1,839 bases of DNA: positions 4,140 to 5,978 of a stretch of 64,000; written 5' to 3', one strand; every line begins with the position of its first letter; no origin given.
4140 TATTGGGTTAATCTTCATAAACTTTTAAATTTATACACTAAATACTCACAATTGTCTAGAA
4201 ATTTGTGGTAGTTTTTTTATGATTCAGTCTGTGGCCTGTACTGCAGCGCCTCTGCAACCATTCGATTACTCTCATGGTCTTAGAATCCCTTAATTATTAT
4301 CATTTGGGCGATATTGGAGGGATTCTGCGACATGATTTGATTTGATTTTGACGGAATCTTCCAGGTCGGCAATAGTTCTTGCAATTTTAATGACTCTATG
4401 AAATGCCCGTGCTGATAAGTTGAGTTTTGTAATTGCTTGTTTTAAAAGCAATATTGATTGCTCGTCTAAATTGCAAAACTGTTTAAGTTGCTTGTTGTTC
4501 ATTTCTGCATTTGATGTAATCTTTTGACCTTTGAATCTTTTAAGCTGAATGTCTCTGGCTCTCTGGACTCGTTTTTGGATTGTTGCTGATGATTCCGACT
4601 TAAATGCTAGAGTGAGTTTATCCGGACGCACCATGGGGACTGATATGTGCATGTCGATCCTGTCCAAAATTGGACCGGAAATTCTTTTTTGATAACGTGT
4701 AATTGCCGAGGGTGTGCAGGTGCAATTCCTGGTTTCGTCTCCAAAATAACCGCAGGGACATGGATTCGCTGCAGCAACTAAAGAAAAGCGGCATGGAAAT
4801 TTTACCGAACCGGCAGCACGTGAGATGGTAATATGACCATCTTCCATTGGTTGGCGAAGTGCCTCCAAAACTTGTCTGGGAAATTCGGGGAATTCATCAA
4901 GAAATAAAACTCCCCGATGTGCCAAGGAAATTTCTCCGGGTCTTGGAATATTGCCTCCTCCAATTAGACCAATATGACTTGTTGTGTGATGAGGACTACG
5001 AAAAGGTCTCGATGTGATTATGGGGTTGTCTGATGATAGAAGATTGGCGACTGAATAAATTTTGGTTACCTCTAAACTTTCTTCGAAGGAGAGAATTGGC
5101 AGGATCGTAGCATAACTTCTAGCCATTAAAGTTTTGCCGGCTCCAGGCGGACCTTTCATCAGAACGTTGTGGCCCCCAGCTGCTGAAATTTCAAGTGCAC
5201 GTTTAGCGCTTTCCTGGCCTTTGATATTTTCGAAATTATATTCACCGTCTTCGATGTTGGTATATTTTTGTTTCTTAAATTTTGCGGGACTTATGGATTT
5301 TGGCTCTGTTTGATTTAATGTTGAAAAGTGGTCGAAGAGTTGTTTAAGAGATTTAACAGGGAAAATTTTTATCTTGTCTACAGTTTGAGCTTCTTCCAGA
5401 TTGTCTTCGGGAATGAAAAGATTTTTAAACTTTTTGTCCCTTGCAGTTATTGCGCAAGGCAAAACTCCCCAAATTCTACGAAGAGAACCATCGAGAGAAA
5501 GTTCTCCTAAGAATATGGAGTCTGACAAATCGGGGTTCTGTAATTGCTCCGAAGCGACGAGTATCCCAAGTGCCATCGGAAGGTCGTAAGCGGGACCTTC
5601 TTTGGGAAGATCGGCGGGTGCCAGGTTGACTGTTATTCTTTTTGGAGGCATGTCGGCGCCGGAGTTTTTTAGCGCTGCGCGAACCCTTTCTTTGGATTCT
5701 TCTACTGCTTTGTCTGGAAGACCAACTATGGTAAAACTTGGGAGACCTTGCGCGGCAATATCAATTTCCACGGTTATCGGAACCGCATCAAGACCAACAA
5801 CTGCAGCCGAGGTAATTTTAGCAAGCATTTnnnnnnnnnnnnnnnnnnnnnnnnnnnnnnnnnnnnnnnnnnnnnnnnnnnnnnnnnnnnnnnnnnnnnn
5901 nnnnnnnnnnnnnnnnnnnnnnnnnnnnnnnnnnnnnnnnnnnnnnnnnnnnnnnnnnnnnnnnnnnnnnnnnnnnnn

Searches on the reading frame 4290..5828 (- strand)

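Call 3: search_protein_families(library=pfam, proteins=[window:4290-5828:-], max_evalue=0.1)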
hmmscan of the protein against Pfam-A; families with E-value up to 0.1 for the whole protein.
window:4290-5828:- (512 aa): 17 families
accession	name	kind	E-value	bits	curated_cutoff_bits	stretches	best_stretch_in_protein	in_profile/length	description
PF01078.27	Mg_chelatase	-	3.4e-93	311.2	20.3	1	199-403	2-205/207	Magnesium chelatase, subunit ChlI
PF13541.12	ChlI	-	4.4e-47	159.4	27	1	20-143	1-121/121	Subunit ChlI of Mg-chelatase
PF13335.12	Mg_chelatase_C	-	2.9e-32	111.6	26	1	412-507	2-94/94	Magnesium chelatase, subunit ChlI C-terminal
PF00493.29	MCM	-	3.1e-10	40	23.3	1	297-363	114-180/224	MCM P-loop domain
PF07728.20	AAA_5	-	1e-08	35.7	22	1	221-358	1-125/139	AAA domain (dynein-related subfamily)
PF00158.32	Sigma54_activat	-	4.3e-06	27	20.2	1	210-355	13-142/168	Sigma-54 interaction domain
PF05496.18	RuvB_N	-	2.2e-05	24.7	27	0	301-341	81-121/159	Holliday junction DNA helicase RuvB P-loop domain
PF05362.19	Lon_C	-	6.1e-05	23.1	21.1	1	50-164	78-198/205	Lon protease (S16) C-terminal proteolytic domain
PF00004.35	AAA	-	0.00052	20.9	21.2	1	222-244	1-23/131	ATPase family associated with various cellular activities (AAA)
PF07726.17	AAA_3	-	0.0022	18.3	27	0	222-244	2-24/131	ATPase family associated with various cellular activities (AAA)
PF14558.11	TRP_N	-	0.03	15.1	27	1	402-499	26-117/137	ML-like domain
PF13401.12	AAA_22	-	0.031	15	27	0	223-244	9-30/130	AAA domain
PF20720.3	nSTAND3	-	0.036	14.2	27.2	1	209-240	8-38/155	Novel STAND NTPase 3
PF01695.23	IstB_IS21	-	0.042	13.8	24.1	1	180-240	54-113/238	IstB-like ATP binding protein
PF07724.20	AAA_2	-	0.07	13.6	27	0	221-336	5-107/166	AAA domain (Cdc48 subfamily)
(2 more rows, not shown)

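Call 4: search_protein_families(library=ncbifam, proteins=[window:4290-5828:-], max_evalue=0.1)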
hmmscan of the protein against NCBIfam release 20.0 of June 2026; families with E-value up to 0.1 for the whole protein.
window:4290-5828:- (512 aa): 32 families (the best 25 are shown)
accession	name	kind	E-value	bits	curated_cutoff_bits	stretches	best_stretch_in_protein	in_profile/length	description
TIGR00368.1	TIGR00368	hypoth_equivalog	4.2e-190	632.6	362.4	1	6-507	2-499/499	YifB family Mg chelatase-like AAA ATPase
NF007365.0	PRK09862.1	equivalog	1e-135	453.2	530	1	4-510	5-495/506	YifB family Mg chelatase-like AAA ATPase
TIGR02902.1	spore_lonB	equivalog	3.7e-18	65.4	723.3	2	44-166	407-528/531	ATP-dependent protease LonB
TIGR00764.1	lon_rel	equivalog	2.8e-15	55.9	516.6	2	17-171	437-595/608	ATP-dependent protease LonB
TIGR02903.1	spore_lon_C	equivalog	3.1e-13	49.1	678.8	2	198-336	152-297/615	Lon family ATP-dependent protease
TIGR02442.1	Cob-chelat-sub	hypoth_equivalog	1.1e-09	37.4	779.45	2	296-356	119-179/641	putative cobaltochelatase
TIGR02031.1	BchD-ChlD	equivalog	2.1e-07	30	499.55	1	210-356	5-143/608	magnesium chelatase ATPase subunit D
NF000868.0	PRK00080.1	equivalog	6.3e-07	28.6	282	1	301-449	99-248/330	Holliday junction branch migration DNA helicase RuvB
TIGR02030.1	BchI-ChlI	equivalog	1.1e-06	28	466.95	1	295-356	122-183/337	magnesium chelatase ATPase subunit I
NF038308.1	RNA_repair_RtcR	equivalog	1.4e-06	27.4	650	1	291-355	265-327/530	RNA repair transcriptional activator RtcR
TIGR00763.1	lon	equivalog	2.3e-06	26.4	608.05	1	73-167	696-793/795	endopeptidase La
TIGR00416.1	sms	equivalog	6.9e-06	25.1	403.05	1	77-163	369-452/454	DNA repair protein RadA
TIGR00635.1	ruvB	equivalog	1.3e-05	24.4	299.05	0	301-450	78-228/305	Holliday junction branch migration DNA helicase RuvB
NF003451.0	PRK05022.1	equivalog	0.00028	19.7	476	0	289-331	269-311/512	nitric oxide reductase transcriptional regulator NorR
NF040949.1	minchrom_main_MCM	domain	0.00088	17.6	940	1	298-357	382-441/682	minichromosome maintenance protein MCM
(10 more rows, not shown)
